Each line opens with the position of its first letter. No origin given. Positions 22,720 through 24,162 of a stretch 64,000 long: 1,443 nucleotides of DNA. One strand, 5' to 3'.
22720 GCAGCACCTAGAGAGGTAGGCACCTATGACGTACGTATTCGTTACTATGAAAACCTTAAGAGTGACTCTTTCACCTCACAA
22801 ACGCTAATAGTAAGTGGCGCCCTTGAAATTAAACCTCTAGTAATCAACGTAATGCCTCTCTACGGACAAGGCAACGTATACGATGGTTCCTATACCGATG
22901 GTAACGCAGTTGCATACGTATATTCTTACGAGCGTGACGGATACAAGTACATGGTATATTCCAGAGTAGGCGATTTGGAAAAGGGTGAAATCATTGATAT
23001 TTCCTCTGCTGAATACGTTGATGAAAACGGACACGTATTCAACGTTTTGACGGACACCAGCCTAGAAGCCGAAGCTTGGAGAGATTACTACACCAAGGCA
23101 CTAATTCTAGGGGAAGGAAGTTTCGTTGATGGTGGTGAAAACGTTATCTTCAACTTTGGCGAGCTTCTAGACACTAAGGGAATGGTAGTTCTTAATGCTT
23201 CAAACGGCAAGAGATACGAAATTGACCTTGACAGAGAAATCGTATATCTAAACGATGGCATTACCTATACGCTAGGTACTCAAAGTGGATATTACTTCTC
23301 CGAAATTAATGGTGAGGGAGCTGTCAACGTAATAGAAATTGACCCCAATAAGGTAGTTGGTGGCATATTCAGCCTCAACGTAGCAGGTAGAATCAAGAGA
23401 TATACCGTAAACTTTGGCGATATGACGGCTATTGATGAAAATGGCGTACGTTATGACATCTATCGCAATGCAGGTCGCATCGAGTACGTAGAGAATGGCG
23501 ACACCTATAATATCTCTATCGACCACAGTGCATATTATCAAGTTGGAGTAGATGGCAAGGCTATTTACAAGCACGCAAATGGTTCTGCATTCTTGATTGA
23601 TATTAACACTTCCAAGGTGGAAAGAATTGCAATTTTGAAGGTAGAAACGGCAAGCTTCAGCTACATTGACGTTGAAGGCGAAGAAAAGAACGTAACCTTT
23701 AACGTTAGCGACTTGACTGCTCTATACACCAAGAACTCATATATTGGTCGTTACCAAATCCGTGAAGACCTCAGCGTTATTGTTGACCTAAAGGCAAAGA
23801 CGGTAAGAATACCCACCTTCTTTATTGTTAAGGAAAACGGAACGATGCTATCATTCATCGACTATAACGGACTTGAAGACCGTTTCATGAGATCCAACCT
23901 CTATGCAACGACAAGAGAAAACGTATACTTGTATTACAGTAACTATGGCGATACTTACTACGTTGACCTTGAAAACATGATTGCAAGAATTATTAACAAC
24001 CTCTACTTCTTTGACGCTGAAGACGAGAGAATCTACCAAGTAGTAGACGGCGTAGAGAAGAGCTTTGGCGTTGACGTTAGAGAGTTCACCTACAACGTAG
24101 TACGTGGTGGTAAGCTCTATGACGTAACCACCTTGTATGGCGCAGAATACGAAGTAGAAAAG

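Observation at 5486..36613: Co-oriented ~31-kb array of three giant (3023/3590/3425 aa) surface-protein genes that looks like a single transcription unit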

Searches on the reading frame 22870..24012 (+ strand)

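Call 89: search_protein_families(library=pfam, proteins=[window:22870-24012:+], max_evalue=1)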
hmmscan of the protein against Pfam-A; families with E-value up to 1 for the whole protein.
window:22870-24012:+ (381 aa): 3 families
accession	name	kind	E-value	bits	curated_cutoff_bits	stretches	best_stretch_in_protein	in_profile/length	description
PF02825.26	WWE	-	0.041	14.7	21.1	0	170-191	37-58/67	WWE domain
PF07715.20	Plug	-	0.16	13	23.9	1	221-265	56-99/107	TonB-dependent Receptor Plug Domain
PF07076.17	DUF1344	-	0.29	11.4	23.1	0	112-154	5-45/60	Protein of unknown function (DUF1344)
